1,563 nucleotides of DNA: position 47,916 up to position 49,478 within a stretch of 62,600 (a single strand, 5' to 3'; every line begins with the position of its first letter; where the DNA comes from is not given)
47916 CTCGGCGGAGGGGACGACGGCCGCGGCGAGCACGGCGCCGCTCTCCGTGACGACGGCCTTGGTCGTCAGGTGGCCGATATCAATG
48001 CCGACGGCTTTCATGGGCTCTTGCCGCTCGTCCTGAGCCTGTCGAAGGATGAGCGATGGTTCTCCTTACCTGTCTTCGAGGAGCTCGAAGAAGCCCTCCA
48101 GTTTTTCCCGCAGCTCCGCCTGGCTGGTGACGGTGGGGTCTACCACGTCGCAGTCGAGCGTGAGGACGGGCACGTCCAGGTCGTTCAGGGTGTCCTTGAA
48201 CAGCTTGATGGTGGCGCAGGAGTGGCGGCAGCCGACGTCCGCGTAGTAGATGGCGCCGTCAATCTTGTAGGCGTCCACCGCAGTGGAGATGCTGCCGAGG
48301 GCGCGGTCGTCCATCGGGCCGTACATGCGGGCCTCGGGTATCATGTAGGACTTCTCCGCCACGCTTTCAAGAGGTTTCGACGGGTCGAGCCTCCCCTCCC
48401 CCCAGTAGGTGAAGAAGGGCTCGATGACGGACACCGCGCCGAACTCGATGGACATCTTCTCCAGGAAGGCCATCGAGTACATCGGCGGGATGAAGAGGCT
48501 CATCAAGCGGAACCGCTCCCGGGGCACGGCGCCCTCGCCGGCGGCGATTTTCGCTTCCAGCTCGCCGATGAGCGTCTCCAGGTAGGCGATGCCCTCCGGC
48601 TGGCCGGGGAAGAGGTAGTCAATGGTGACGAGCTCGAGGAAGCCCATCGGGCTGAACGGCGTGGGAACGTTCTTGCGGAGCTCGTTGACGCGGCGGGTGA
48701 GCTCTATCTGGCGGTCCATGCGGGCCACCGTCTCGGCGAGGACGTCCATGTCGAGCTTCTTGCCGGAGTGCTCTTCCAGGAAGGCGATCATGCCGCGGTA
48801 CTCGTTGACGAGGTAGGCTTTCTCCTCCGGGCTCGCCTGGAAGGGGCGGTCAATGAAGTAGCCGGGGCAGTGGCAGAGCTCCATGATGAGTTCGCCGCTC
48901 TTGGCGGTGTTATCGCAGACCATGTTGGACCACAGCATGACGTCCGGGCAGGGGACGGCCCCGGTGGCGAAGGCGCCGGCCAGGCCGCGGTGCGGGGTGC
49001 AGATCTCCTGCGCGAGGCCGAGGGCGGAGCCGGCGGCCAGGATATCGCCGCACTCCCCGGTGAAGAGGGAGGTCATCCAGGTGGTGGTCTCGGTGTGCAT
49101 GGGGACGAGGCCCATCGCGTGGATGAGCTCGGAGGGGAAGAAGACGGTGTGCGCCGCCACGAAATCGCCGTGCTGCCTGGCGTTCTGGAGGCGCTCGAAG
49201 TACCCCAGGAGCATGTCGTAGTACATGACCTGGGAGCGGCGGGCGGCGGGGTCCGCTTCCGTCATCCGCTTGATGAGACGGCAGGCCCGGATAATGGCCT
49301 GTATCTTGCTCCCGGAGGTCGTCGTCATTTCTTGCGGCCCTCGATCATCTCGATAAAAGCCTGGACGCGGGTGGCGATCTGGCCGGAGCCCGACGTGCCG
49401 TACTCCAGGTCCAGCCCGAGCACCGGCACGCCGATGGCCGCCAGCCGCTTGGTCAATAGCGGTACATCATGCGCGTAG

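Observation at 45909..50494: BCR / 2-hydroxyacyl-CoA-dehydratase-type radical enzyme operon that ends in an acyl-carrier protein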

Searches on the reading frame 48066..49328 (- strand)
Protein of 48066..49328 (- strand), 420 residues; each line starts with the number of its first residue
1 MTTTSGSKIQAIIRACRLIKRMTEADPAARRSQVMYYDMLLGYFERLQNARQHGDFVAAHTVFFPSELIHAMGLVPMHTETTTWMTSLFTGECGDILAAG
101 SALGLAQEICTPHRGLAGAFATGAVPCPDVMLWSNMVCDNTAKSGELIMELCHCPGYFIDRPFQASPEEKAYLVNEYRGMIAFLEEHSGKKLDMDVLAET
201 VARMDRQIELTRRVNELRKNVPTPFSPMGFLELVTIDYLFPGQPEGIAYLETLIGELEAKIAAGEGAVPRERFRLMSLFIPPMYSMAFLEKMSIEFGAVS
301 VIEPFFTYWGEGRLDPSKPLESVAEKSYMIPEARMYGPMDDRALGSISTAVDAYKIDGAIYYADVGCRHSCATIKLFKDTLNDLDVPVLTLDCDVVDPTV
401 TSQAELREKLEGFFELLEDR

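Call 5: search_protein_families(library=pfam, proteins=[window:48066-49328:-], max_evalue=0.01)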
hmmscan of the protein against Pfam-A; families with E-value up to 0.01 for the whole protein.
window:48066-49328:- (420 aa): 1 family
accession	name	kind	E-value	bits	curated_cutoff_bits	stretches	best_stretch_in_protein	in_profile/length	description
PF06050.19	HGD-D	-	1.5e-57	196.2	28.4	1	62-417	2-342/342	2-hydroxyglutaryl-CoA dehydratase, D-component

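Call 6: search_protein_families(library=ncbifam, proteins=[window:48066-49328:-], max_evalue=0.01)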
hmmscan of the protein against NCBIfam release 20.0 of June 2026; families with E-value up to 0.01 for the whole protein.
window:48066-49328:- (420 aa): 6 families
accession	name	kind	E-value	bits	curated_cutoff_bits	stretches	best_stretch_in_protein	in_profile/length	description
NF052455.1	HyiscapDhHadB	equivalog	1.5e-21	76.6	750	1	34-420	6-397/398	(R)-2-hydroxyisocaproyl-CoA dehydratase subunit alpha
TIGR02260.1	benz_CoA_red_B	equivalog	4.1e-21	75.1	486.55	1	33-416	8-412/413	benzoyl-CoA reductase subunit B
NF040772.1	double_cubane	equivalog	3e-20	72.6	350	1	47-417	13-372/372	double-cubane-cluster-containing anaerobic reductase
TIGR03191.1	benz_CoA_bzdO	equivalog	1.1e-12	48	448.6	1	89-313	70-298/430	benzoyl-CoA reductase, bzd-type, subunit O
TIGR03190.1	benz_CoA_bzdN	equivalog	7.9e-05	21.6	453.8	0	166-221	129-184/377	benzoyl-CoA reductase, bzd-type, subunit N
TIGR02263.1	benz_CoA_red_C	equivalog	0.0066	15.4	421.15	0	31-222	7-189/380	benzoyl-CoA reductase subunit C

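Call 23: search_solved_structures(query=window:48066-49328:-, max_evalue=0.001, show_alignments=1)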
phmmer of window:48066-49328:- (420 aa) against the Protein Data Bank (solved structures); distinct sequences matched with E-value up to 0.001: 6.
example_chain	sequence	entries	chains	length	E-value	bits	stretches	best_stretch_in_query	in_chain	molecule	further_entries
7yyl_C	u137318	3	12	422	2e-17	66.5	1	46-417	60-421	Dehydratase family protein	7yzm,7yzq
6eno_A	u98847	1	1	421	3.2e-17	65.8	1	46-416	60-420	Dehydratase family protein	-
9g87_A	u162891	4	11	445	2.5e-16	62.9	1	118-417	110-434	3-methylbenzoyl-CoA reductase beta subunit MbdO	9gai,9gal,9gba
3o3m_A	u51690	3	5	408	7.7e-13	51.4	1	31-420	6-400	alpha subunit 2-hydroxyisocaproyl-CoA dehydratase | alpha-subunit 2-hydroxyisocaproyl-CoA dehydratase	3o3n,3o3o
8s02_A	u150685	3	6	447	2.1e-11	46.7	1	90-312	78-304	BzdO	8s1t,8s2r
9g87_B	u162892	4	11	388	6.7e-05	25.2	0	166-254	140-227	3-methylbenzoyl-CoA reductase gamma subunit MbdN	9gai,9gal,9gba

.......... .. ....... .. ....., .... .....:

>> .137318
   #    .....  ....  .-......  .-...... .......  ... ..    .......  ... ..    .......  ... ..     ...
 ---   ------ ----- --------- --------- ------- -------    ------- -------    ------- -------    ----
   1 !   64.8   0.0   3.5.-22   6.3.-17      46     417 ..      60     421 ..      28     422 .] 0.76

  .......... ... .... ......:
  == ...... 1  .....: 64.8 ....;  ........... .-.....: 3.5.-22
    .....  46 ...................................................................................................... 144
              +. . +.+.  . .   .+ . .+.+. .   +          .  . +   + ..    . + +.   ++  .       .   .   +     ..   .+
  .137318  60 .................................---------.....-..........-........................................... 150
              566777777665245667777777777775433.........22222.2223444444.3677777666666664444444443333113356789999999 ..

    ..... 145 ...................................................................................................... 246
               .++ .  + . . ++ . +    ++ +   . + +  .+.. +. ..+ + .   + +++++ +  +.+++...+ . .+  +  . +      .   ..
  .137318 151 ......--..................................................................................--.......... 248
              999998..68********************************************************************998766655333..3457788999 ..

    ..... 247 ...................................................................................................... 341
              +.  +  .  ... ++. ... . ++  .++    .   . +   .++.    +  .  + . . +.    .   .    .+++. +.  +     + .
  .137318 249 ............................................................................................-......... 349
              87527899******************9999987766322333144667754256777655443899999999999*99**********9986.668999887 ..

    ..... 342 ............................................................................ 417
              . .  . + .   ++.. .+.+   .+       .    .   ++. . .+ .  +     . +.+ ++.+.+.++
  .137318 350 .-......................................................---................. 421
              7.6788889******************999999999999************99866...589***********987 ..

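Call 29: search_solved_structures(query=window:48066-49328:-, max_evalue=0.001, show_alignments=5)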
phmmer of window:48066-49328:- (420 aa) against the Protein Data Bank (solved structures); distinct sequences matched with E-value up to 0.001: 6.
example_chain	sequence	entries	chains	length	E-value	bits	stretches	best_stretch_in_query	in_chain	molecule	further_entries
7yyl_C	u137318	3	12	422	2e-17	66.5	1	46-417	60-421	Dehydratase family protein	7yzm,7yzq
6eno_A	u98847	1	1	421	3.2e-17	65.8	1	46-416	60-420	Dehydratase family protein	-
9g87_A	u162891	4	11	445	2.5e-16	62.9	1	118-417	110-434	3-methylbenzoyl-CoA reductase beta subunit MbdO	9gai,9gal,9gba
3o3m_A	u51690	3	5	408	7.7e-13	51.4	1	31-420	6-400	alpha subunit 2-hydroxyisocaproyl-CoA dehydratase | alpha-subunit 2-hydroxyisocaproyl-CoA dehydratase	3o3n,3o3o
8s02_A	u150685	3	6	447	2.1e-11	46.7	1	90-312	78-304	BzdO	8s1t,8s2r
9g87_B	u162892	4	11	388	6.7e-05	25.2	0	166-254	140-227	3-methylbenzoyl-CoA reductase gamma subunit MbdN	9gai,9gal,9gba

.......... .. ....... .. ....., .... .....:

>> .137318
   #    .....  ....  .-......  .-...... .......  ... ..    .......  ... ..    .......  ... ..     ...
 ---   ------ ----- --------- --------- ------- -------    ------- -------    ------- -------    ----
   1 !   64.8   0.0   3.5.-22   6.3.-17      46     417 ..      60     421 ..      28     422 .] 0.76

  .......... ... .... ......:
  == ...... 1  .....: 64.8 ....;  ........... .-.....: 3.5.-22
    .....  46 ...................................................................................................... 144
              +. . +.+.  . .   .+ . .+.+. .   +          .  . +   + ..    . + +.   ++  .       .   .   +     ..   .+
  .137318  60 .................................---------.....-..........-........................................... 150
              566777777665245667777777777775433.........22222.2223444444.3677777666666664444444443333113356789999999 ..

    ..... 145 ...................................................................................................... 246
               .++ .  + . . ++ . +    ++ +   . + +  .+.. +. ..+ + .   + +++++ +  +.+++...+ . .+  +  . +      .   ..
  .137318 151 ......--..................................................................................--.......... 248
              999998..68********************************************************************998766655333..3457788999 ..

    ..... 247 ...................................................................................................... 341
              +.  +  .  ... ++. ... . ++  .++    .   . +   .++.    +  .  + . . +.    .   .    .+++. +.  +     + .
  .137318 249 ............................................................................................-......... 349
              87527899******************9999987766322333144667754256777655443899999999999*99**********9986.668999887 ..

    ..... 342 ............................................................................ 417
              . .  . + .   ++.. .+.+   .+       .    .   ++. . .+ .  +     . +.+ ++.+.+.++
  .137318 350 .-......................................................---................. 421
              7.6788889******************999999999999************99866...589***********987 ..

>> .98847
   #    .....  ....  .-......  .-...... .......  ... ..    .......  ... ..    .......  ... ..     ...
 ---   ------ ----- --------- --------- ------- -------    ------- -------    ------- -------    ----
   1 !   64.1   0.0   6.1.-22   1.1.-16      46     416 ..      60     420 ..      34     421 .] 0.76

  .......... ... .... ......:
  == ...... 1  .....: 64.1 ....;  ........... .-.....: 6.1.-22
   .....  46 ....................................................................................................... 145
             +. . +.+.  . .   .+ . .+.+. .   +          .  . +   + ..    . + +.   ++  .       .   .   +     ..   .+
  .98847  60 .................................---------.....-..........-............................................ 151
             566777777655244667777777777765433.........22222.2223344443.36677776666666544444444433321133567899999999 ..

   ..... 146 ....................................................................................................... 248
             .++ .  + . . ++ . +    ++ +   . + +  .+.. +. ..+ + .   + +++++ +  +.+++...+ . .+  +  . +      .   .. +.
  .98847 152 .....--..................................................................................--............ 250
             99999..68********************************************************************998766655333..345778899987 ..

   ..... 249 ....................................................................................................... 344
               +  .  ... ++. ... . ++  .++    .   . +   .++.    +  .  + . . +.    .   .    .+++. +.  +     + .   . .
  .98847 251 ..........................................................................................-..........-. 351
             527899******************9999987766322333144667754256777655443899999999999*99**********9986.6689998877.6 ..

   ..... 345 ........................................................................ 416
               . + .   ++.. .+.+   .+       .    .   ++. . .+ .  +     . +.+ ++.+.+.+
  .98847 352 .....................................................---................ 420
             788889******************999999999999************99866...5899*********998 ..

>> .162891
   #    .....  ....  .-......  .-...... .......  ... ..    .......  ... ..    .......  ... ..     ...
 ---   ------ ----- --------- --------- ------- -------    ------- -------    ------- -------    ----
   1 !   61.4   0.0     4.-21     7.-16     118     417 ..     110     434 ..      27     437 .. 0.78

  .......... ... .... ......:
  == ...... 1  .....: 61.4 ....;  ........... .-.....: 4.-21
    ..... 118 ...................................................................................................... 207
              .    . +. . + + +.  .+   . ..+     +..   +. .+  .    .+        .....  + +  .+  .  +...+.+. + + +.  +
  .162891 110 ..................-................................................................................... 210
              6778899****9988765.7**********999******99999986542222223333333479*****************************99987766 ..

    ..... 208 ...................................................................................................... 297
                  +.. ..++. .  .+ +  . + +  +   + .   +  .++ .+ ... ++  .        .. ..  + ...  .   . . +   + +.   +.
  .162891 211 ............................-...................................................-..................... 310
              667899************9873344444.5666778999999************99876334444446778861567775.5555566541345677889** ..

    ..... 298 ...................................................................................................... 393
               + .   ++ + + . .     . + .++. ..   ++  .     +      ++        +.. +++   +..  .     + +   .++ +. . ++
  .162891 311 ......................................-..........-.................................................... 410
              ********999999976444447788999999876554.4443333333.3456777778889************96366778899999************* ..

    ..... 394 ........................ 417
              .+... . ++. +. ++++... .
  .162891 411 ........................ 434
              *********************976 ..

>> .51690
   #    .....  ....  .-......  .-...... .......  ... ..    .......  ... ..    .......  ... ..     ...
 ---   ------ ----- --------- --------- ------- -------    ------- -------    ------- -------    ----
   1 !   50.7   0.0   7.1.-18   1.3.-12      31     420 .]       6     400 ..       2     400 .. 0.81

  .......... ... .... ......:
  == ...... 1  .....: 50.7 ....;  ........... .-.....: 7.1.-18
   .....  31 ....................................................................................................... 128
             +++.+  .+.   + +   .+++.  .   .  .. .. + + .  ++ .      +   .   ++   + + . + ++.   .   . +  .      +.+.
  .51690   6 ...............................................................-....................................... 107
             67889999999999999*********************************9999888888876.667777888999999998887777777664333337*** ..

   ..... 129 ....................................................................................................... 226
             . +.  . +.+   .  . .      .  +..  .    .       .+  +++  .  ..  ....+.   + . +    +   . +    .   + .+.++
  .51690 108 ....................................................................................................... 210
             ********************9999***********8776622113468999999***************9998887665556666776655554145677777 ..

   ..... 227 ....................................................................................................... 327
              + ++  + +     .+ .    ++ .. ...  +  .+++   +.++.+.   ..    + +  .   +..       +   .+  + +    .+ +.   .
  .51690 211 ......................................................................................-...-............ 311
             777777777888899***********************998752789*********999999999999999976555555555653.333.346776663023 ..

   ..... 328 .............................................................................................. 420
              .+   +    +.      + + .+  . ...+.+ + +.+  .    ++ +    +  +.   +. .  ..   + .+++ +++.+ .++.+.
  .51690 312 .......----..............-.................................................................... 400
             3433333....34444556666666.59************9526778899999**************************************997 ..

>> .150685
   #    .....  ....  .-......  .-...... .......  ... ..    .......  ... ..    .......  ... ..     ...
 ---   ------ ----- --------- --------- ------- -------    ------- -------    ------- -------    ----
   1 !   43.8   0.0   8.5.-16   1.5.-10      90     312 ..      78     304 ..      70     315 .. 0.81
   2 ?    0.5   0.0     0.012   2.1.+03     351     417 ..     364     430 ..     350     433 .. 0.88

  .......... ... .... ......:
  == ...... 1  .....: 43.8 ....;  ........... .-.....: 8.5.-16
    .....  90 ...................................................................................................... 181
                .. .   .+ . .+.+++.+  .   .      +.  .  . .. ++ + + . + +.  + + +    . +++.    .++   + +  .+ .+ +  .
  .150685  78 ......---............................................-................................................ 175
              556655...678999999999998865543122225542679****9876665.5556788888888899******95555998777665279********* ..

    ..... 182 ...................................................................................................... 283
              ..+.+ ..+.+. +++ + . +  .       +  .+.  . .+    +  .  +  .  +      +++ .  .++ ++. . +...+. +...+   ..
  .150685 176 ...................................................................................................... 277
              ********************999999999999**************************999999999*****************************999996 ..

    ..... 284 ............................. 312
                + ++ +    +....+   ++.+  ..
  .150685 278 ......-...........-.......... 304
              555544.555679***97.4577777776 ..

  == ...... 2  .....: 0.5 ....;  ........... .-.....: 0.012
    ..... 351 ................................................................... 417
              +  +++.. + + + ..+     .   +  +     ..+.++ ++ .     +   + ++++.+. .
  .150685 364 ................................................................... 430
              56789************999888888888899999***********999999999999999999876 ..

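Call 52: search_protein_representatives(protein=window:48066-49328:-)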
Query: 420 residues. Proteins with E-value up to 0.001 (for the whole library): 1524; up to 1e-10: 867; up to 1e-30: 186. The best 150 are listed.
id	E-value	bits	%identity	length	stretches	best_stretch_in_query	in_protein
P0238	1.4e-173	594.0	61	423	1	3-420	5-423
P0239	1.6e-112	392.9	43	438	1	5-420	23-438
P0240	6.1e-109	381.1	43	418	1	8-420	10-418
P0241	3.9e-106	371.9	44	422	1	7-420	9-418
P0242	3.0e-104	365.6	59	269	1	7-272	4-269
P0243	4.4e-103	361.8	43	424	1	27-420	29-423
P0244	2.4e-82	293.5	35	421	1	7-418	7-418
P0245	5.7e-82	292.3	35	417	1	3-420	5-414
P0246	1.6e-81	290.8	36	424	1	27-417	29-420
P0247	7.6e-80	285.3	38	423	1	30-420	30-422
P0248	2.3e-78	280.4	47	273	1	149-420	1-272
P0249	3.0e-78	280.0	36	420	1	25-420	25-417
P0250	2.8e-76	273.5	33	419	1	9-420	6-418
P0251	4.6e-76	272.8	37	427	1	8-420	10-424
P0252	4.9e-76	272.7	46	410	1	5-266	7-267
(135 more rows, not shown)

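Call 54: find_encoding_contigs(protein=P0239, flank=8000, max_places=2)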
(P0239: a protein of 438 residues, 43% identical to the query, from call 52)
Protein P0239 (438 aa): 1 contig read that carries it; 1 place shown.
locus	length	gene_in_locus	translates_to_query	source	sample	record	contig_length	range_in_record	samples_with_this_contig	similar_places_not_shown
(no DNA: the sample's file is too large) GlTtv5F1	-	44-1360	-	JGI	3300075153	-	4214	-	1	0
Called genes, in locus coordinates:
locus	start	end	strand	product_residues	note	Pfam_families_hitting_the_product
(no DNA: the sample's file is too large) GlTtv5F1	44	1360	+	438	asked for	PF06050:HGD-D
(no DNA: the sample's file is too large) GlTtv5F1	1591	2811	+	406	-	PF00483:NTP_transferase, PF12804:NTP_transf_3, PF00132:Hexapep (faint), PF24894:Hexapep_GlmU, PF25084:LbH_EIF2B (weak), PF25087:GMPPB_C, PF25247:LbH_GLGC (faint)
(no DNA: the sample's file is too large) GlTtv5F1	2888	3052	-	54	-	-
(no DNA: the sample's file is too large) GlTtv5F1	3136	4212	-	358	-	?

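Call 55: find_homologous_proteins(query=P0240, max_evalue=1e-30)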
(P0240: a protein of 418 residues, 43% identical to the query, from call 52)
Query P0240 (418 aa): 80 proteins with E <= 1e-30 among 7764 candidates.
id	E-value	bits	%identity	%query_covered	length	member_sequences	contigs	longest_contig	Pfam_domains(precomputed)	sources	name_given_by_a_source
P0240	9.7e-286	965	100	100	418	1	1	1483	PF06050.20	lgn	-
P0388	2.6e-237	806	81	100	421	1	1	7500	PF06050.20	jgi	jgi:benzoyl-CoA reductase/2-hydroxyglutaryl-CoA dehydratase subunit BcrC/BadD/HgdB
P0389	2.4e-231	786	80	100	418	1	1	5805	PF06050.20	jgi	jgi:benzoyl-CoA reductase/2-hydroxyglutaryl-CoA dehydratase subunit BcrC/BadD/HgdB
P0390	4.4e-230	782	81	98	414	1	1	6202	PF06050.20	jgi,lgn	jgi:benzoyl-CoA reductase/2-hydroxyglutaryl-CoA dehydratase subunit BcrC/BadD/HgdB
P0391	1.6e-152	526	54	100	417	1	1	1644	PF06050.20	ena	-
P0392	1.1e-149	517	55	98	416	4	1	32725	PF06050.20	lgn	-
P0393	1.0e-145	504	53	100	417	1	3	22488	PF06050.20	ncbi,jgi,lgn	-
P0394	6.3e-145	501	51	100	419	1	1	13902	PF06050.20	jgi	-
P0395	9.8e-145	501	53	100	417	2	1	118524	PF06050.20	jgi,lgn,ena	-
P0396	6.3e-135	468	51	94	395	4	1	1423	PF06050.20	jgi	jgi:benzoyl-CoA reductase/2-hydroxyglutaryl-CoA dehydratase subunit BcrC/BadD/HgdB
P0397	2.3e-131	457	47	100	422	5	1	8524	PF06050.20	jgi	-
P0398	1.1e-128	448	48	100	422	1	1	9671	PF06050.20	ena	-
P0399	1.3e-128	448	48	100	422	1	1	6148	PF06050.20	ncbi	-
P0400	2.3e-128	447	48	100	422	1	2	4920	PF06050.20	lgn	-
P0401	3.2e-128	446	47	100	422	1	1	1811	PF06050.20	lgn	-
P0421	1.1e-121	425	45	99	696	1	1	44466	PF01869.27,PF06050.20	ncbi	ncbi:MAG: acyl-CoA dehydratase activase [Dehalococcoidia bacterium]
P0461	1.3e-82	296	37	94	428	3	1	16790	PF06050.20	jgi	-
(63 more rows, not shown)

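Call 56: find_encoding_contigs(protein=P0395, flank=9000, max_places=1)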
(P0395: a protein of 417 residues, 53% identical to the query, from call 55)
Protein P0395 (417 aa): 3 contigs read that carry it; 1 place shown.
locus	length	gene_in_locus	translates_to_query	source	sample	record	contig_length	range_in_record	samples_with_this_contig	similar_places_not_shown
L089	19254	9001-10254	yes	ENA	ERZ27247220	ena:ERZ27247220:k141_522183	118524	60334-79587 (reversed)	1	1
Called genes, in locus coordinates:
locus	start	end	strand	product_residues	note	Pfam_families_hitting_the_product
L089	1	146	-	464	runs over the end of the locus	PF00753:Lactamase_B, PF12706:Lactamase_B_2, PF16661:Lactamase_B_6, PF10996:Beta-Casp, PF07521:RMMBL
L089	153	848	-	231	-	PF18306:LDcluster4, PF03641:Lysine_decarbox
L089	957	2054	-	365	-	PF00005:ABC_tran, PF13476:AAA_23 (weak), PF02463:SMC_N (faint), PF13304:AAA_21 (weak), PF08402:TOBE_2, PF03459:TOBE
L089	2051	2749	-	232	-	PF00528:BPD_transp_1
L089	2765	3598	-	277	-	PF12849:PBP_like_2, PF13531:SBP_bac_11, PF12727:PBP_like (faint)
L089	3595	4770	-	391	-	PF00392:GntR, PF03466:LysR_substrate (faint), PF14502:HTH_41, PF13412:HTH_24 (weak), PF12727:PBP_like, PF12974:Phosphonate-bd (weak)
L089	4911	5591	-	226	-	PF20434:BD-FAE, PF07859:Abhydrolase_3 (faint), PF00326:Peptidase_S9, PF20434:BD-FAE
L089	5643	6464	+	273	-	PF23441:SDR (weak), PF00106:adh_short, PF08659:KR, PF13561:adh_short_C2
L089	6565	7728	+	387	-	PF06050:HGD-D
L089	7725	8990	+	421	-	PF06050:HGD-D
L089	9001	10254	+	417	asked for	PF06050:HGD-D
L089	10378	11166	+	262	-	PF01869:BcrAD_BadFG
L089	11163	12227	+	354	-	PF01869:BcrAD_BadFG, PF00037:Fer4 (weak), PF12837:Fer4_6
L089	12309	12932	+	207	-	PF06736:TMEM175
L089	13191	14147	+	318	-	-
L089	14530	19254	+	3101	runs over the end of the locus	-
